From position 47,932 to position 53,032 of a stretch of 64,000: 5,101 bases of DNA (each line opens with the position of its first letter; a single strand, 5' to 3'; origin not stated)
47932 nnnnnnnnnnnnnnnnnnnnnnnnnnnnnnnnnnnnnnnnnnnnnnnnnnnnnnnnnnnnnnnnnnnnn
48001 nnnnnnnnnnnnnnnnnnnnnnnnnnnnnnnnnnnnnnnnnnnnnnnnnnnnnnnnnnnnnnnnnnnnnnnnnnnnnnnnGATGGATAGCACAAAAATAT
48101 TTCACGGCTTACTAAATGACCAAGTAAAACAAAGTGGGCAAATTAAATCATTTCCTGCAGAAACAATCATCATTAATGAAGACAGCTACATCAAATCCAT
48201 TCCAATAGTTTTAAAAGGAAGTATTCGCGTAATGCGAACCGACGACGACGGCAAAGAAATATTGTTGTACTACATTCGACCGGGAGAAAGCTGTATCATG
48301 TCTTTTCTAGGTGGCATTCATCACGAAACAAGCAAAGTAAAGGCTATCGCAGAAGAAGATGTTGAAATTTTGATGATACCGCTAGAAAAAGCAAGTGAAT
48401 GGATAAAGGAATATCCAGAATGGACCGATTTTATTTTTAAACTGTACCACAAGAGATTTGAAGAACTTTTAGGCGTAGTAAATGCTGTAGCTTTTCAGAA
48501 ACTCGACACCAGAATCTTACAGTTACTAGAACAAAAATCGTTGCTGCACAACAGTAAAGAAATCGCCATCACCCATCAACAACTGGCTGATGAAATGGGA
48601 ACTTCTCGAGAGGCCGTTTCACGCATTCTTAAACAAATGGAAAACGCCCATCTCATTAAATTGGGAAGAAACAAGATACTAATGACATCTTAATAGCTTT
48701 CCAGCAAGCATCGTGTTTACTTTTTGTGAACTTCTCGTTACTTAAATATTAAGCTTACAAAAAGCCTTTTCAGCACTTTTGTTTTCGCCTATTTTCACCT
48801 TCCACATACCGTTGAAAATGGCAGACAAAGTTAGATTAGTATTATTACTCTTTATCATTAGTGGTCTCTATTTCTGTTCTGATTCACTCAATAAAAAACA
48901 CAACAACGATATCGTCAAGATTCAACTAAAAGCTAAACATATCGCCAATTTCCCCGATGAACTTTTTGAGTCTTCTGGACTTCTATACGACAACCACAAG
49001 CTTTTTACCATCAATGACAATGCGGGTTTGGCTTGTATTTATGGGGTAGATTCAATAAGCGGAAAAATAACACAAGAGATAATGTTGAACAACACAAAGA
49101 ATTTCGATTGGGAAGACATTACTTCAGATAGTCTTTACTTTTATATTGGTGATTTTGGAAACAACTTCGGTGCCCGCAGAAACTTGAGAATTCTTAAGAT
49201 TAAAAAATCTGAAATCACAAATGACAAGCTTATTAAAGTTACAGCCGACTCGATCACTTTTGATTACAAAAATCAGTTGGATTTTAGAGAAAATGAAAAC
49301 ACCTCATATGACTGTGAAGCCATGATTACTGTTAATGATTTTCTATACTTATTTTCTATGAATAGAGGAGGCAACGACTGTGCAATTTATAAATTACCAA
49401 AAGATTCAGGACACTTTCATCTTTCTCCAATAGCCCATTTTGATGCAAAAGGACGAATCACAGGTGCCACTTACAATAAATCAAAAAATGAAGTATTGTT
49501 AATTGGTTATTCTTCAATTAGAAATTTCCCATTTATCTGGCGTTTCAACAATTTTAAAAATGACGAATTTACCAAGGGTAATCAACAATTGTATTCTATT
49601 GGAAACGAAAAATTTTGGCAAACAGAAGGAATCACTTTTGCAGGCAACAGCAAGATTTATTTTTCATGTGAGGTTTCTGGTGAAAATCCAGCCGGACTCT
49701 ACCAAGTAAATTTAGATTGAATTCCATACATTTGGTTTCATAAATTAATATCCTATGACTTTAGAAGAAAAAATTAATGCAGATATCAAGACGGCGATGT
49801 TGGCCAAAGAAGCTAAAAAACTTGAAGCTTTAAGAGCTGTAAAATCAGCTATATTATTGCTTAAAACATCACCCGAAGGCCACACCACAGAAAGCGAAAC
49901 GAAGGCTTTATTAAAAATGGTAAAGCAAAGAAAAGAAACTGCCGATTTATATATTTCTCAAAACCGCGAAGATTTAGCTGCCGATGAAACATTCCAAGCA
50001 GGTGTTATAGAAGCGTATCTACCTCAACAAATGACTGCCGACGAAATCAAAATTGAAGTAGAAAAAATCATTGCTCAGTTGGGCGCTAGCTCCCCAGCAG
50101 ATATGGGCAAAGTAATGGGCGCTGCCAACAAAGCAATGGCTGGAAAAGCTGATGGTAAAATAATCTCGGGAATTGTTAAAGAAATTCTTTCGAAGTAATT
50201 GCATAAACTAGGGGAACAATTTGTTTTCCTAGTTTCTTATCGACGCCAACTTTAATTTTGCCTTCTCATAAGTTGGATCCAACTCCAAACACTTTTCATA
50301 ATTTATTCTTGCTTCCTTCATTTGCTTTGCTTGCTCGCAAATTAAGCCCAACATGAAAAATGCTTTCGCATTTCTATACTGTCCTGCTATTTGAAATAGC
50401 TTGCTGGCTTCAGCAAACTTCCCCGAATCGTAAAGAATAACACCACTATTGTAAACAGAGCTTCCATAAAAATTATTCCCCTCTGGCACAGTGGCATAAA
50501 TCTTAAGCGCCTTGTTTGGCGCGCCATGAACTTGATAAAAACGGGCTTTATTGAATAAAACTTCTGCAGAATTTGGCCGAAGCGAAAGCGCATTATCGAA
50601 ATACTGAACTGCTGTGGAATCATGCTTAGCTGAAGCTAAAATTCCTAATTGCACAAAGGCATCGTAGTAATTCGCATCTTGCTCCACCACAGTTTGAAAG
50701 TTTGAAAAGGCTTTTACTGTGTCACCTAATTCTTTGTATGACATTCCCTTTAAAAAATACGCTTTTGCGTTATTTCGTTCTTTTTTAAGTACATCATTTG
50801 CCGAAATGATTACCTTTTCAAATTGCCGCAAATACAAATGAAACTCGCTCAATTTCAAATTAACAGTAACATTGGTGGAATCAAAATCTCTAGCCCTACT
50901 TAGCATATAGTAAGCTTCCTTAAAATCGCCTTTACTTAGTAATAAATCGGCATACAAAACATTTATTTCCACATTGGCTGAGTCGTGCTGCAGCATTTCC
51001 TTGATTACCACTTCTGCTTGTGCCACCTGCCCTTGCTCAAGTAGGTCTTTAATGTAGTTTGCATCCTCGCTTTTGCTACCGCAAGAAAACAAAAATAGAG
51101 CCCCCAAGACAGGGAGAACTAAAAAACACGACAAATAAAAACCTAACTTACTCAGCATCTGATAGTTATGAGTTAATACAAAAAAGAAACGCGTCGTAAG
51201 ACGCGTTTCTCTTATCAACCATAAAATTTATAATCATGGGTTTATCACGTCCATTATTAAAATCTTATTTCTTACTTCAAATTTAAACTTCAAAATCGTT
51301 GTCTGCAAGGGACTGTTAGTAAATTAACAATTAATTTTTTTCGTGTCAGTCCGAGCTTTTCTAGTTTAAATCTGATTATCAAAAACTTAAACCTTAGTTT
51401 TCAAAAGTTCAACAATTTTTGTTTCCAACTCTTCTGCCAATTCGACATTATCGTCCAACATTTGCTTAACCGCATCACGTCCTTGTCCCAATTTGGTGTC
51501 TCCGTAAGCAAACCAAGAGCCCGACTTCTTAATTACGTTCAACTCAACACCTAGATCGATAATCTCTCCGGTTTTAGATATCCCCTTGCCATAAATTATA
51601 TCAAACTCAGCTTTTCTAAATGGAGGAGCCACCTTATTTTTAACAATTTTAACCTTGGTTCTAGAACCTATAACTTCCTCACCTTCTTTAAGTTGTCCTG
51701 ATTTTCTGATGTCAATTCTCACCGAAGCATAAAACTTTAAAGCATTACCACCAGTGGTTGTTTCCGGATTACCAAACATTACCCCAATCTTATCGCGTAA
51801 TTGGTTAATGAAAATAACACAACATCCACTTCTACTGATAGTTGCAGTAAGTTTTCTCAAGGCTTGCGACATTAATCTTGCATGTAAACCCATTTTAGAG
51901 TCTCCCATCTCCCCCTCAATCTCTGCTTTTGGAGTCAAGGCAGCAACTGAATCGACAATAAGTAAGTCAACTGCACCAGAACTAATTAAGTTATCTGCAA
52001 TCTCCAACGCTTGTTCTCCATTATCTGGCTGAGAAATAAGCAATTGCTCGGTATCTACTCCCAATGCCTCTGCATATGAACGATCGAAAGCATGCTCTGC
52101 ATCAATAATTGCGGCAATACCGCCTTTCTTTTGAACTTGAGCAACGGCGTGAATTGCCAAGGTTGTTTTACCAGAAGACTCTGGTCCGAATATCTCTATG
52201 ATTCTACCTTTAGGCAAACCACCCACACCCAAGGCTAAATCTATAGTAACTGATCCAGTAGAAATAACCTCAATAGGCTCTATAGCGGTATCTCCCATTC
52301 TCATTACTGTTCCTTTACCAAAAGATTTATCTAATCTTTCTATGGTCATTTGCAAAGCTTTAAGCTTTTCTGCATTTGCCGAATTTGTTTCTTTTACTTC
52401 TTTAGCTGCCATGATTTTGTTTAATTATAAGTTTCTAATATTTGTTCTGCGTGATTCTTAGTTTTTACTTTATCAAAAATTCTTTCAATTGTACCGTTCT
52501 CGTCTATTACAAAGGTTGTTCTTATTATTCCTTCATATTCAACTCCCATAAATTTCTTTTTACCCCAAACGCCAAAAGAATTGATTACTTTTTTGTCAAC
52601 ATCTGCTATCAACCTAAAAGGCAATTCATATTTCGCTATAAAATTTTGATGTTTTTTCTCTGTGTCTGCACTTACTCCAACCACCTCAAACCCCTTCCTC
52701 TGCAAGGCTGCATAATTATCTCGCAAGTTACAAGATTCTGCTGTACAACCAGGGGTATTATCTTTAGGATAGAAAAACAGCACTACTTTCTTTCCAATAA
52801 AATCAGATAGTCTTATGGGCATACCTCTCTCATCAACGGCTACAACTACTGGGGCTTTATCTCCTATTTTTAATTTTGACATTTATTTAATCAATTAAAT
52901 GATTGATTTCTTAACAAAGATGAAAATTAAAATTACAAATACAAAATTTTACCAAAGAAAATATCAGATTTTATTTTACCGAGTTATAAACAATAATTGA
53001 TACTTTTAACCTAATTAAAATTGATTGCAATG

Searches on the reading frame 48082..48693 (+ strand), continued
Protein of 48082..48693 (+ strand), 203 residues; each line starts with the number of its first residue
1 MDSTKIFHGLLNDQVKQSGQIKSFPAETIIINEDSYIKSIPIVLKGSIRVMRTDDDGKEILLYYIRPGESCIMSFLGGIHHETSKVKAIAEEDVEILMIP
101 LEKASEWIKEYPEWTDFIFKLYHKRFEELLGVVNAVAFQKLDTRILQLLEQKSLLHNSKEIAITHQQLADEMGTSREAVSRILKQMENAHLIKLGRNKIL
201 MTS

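Call 69: find_encoding_contigs(protein=P0267, flank=6000, max_places=1)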
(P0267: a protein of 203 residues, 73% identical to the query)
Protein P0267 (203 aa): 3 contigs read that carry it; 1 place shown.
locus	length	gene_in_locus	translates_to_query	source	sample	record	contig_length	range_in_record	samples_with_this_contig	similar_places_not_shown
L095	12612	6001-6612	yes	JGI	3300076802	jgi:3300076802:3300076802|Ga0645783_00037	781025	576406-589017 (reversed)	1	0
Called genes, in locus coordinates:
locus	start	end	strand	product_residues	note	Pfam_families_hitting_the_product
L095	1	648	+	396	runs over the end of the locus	PF03453:MoeA_N, PF00994:MoCF_biosynth, PF03454:MoeA_C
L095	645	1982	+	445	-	PF02447:GntP_permease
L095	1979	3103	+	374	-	PF02595:Gly_kinase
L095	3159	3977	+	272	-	PF00149:Metallophos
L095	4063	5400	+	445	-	PF02881:SRP54_N, PF06414:Zeta_toxin (weak), PF13191:AAA_16 (weak), PF13401:AAA_22 (weak), PF00448:SRP54, PF01656:CbiA (weak), PF02978:SRP_SPB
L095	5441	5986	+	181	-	PF16357:PepSY_TM_like_2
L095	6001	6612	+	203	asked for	PF00027:cNMP_binding, PF13545:HTH_Crp_2, PF00325:Crp (weak)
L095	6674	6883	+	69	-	PF19628:DUF6132 (weak)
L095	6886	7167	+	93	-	PF00581:Rhodanese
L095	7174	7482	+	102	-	PF00581:Rhodanese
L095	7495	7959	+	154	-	PF02566:OsmC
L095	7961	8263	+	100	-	PF00085:Thioredoxin, PF13098:Thioredoxin_2, PF13899:Thioredoxin_7 (weak), PF13905:Thioredoxin_8 (weak)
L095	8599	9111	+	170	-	PF11138:DUF2911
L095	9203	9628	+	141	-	PF05618:RimB-like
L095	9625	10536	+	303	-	PF18030:Rimk_N, PF14397:ATPgrasp_ST (faint), PF02655:ATP-grasp_3, PF08443:RimK, PF02955:GSH-S_ATP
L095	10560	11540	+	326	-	PF24827:AstE_AspA_cat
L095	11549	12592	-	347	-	PF11751:PorP_SprF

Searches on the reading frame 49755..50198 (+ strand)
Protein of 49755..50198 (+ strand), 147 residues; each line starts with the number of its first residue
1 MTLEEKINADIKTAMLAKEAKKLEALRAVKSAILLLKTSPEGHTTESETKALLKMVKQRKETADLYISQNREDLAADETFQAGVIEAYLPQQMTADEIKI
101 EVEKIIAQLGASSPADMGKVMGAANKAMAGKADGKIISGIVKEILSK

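Call 18: search_protein_families(library=pfam, proteins=[window:49755-50198:+], max_evalue=0.001)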
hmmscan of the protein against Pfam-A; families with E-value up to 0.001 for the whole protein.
window:49755-50198:+ (147 aa): 1 family
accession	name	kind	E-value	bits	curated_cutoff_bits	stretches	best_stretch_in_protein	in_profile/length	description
PF09424.15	YqeY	-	1.8e-39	135.5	27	1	5-145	2-143/143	Yqey-like protein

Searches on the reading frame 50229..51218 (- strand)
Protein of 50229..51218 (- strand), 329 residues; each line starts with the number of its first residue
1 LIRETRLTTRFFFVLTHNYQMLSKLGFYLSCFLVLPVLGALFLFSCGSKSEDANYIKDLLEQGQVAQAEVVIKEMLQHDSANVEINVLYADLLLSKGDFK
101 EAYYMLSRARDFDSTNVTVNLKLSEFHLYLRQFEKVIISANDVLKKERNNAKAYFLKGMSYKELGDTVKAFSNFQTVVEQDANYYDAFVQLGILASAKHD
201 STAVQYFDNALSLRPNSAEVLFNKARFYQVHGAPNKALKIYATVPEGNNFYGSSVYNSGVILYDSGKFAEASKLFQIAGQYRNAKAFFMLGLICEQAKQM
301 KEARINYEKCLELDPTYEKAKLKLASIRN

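Call 18: search_protein_families(library=pfam, proteins=[window:50229-51218:-], max_evalue=0.001)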
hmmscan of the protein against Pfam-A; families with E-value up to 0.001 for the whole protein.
window:50229-51218:- (329 aa): 21 families
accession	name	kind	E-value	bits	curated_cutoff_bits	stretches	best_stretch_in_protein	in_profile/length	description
PF14559.12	TPR_19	-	4e-24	85.2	25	2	59-108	1-50/68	Tetratricopeptide repeat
PF07719.23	TPR_2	-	1.3e-21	75.3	27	1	284-317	1-34/34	Tetratricopeptide repeat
PF00515.34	TPR_1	-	1.2e-18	66.5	27.8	1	284-317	1-34/34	Tetratricopeptide repeat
PF13431.12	TPR_17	-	2.6e-18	65.1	24.4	0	206-238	1-33/34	Tetratricopeptide repeat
PF13181.12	TPR_8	-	5.5e-17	60.9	25.7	1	284-316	1-33/34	Tetratricopeptide repeat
PF13428.12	TPR_14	-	9.4e-17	60.3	23.5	0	286-326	3-43/44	Tetratricopeptide repeat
PF13432.12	TPR_16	-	1.5e-14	54.5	32.7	1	259-316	4-63/65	Tetratricopeptide repeat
PF23914.1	TPR_CcmH_CycH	-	5.6e-13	49.5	42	1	62-178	29-148/158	Cytochrome c-type biogenesis protein H TPR domain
PF12895.13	ANAPC3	-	8.7e-12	45.6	27.2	0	62-117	2-56/82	Anaphase-promoting complex, cyclosome, subunit 3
PF13424.12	TPR_12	-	3.4e-11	43.6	30.1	0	257-314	8-75/77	Tetratricopeptide repeat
PF13414.12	TPR_11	-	4.2e-10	39.6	26.8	0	203-225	13-35/42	TPR repeat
PF13174.12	TPR_6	-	4.3e-09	36.9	26.3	0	153-181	2-30/33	Tetratricopeptide repeat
PF12569.14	NatA_aux_su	-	5e-09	36.1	33.3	0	63-129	206-272/515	N-terminal acetyltransferase A, auxiliary subunit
PF25062.1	ARM_TT21_N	-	1e-06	29.1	40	1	62-240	7-190/222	Tetratricopeptide repeat protein 21 N-terminal ARM repeat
PF02259.29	FAT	-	2.4e-06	27.5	24.2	1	61-192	160-290/343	FAT domain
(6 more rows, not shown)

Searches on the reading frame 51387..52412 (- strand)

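Call 18: search_protein_families(library=pfam, proteins=[window:51387-52412:-], max_evalue=0.001)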
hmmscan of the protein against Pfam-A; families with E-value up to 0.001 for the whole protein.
window:51387-52412:- (341 aa): 5 families
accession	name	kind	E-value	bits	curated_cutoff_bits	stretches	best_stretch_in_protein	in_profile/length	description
PF00154.27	RecA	-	5.8e-137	455.8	27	1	18-279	1-262/262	recA bacterial DNA recombination protein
PF21096.2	RecA_C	-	1.3e-24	86.6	27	1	282-337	1-56/57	RecA C-terminal domain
PF08423.17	Rad51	-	3.2e-11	43.4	22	1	49-238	7-212/244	Rad51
PF06745.19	ATPase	-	6.7e-06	26.1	26.6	1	52-124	3-77/231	KaiC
PF13481.12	AAA_25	-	0.00076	19.6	27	0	64-109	28-84/195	AAA domain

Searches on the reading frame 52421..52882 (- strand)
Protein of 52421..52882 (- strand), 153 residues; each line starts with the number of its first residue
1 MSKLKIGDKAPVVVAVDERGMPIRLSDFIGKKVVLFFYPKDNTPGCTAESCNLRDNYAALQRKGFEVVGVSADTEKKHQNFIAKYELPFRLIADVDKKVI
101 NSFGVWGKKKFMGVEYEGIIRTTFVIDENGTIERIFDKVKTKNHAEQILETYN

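Call 18: search_protein_families(library=pfam, proteins=[window:52421-52882:-], max_evalue=0.001)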
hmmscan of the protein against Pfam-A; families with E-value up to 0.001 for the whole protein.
window:52421-52882:- (153 aa): 4 families
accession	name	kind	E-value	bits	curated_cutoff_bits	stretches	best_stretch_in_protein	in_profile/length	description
PF00578.27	AhpC-TSA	-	2.7e-40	137.6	26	1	6-134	1-123/124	AhpC/TSA family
PF08534.16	Redoxin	-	6.3e-24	84.9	26.6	1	6-146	2-145/148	Redoxin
PF13905.12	Thioredoxin_8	-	4.3e-05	24.2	27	1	30-132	1-94/94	Thioredoxin-like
PF13911.12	AhpC-TSA_2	-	5.6e-05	23.9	27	1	53-109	2-58/114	AhpC/TSA antioxidant enzyme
